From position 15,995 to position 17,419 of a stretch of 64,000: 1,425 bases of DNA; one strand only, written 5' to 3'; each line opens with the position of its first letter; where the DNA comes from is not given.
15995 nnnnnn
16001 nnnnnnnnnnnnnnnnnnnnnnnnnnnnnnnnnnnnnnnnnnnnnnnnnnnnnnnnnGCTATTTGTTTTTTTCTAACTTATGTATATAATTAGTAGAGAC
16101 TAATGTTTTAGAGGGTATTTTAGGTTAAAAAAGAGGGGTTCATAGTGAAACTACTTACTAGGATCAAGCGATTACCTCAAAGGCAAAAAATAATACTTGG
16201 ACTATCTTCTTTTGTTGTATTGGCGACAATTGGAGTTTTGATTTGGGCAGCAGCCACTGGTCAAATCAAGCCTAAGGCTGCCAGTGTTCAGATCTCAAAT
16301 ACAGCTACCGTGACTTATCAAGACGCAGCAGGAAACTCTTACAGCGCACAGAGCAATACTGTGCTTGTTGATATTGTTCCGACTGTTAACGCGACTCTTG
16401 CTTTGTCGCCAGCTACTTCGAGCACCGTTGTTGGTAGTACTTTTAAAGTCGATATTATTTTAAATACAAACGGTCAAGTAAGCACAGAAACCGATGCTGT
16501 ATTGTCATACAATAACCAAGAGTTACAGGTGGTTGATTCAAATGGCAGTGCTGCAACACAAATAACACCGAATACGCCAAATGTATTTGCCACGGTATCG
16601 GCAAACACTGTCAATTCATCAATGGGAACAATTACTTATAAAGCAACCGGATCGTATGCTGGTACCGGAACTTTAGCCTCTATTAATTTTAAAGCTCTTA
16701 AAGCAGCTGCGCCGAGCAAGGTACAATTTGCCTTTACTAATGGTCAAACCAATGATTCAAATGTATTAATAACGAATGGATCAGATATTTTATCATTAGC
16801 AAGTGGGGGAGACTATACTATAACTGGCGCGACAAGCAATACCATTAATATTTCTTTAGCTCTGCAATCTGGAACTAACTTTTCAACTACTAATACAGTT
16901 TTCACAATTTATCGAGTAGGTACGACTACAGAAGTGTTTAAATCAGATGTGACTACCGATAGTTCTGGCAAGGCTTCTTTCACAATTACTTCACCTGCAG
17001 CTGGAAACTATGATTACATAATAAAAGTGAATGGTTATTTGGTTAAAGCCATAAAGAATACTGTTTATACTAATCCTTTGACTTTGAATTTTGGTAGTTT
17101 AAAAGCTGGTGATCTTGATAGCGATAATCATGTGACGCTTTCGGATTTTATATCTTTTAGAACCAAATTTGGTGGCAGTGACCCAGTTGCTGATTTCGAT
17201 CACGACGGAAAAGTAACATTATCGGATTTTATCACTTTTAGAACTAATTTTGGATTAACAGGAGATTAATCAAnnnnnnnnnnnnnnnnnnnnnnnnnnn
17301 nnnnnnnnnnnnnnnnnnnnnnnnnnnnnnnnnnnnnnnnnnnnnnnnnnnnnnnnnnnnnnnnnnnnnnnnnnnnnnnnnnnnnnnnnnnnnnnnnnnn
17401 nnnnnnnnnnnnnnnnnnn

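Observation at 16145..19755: Three tandem paralogs combining cohesin-like and dockerin-like modules: a candidate self-assembling surface scaffold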

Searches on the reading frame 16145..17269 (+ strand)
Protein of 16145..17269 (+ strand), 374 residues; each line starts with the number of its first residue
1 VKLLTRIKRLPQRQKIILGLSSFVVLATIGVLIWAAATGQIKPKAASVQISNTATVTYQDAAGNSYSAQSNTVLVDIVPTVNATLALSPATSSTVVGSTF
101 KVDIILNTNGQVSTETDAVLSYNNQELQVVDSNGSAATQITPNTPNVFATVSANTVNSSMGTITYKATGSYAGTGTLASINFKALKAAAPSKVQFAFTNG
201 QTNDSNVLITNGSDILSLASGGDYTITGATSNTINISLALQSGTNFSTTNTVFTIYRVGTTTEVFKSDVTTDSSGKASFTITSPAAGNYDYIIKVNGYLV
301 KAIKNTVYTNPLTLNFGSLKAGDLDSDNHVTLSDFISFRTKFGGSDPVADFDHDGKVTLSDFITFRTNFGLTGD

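Call 3: search_protein_families(library=pfam, proteins=[window:16145-17269:+], max_evalue=1)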
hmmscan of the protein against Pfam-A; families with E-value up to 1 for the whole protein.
window:16145-17269:+ (374 aa): 8 families
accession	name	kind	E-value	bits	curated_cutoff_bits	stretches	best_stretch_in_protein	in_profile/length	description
PF13833.12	EF-hand_8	-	8.5e-05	22.7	28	1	349-364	34-49/54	EF-hand domain pair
PF00036.39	EF-hand_1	-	0.001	18.9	25.4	1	349-365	9-25/29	EF hand domain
PF23886.1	DUF7239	-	0.013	16.2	24.6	1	191-238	62-109/112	Family of unknown function (DUF7239)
PF13202.12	EF-hand_5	-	0.018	15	25.9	0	349-365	8-24/25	EF hand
PF13405.12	EF-hand_6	-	0.035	14.3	25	0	349-365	9-25/30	EF-hand domain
PF13499.12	EF-hand_7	-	0.047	14.5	30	0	323-364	12-64/67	EF-hand domain pair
PF22902.2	NOMO1-like_9th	-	0.086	13.1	27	0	139-172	8-41/75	BOS complex subunit NOMO1-like, beta sandwich domain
PF19077.6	Big_13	-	0.21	12.5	27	1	39-76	64-101/102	Bacterial Ig-like domain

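Call 4: search_protein_families(library=ncbifam, proteins=[window:16145-17269:+], max_evalue=1)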
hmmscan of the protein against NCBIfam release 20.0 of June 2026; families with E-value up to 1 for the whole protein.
window:16145-17269:+ (374 aa): 3 families
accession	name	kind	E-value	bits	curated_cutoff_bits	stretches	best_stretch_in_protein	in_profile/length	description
NF041540.1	dockerin_GC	domain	1.3e-06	28.7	29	1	323-369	11-63/67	GC-type dockerin domain-anchored protein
NF035953.1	integrity_Cei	equivalog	0.0054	16.5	150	1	12-127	8-125/212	envelope integrity protein Cei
NF058592.1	GxPGS_dom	subfamily_domain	0.028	14.5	45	1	243-295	18-65/65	PGS family Ig-like domain-containing protein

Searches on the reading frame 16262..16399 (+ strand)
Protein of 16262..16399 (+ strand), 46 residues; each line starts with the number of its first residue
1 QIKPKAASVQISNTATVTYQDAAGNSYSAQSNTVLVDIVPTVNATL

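Call 68: search_protein_families(library=pfam, proteins=[window:16262-16399:+], max_evalue=10)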
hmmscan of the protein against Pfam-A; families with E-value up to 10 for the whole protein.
seq(46 aa): 1 family
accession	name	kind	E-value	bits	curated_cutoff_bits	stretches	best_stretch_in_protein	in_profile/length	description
PF19077.6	Big_13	-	0.0097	16.8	27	1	2-37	66-101/102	Bacterial Ig-like domain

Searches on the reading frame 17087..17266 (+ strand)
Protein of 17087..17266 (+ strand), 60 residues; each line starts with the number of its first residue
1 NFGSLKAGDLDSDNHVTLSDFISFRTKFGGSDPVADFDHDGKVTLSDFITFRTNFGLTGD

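Call 58: find_homologous_proteins(query=window:17087-17266:+, max_evalue=10)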
Query seq(60 aa): 2 candidates shared short words with the query, none scored E <= 10.
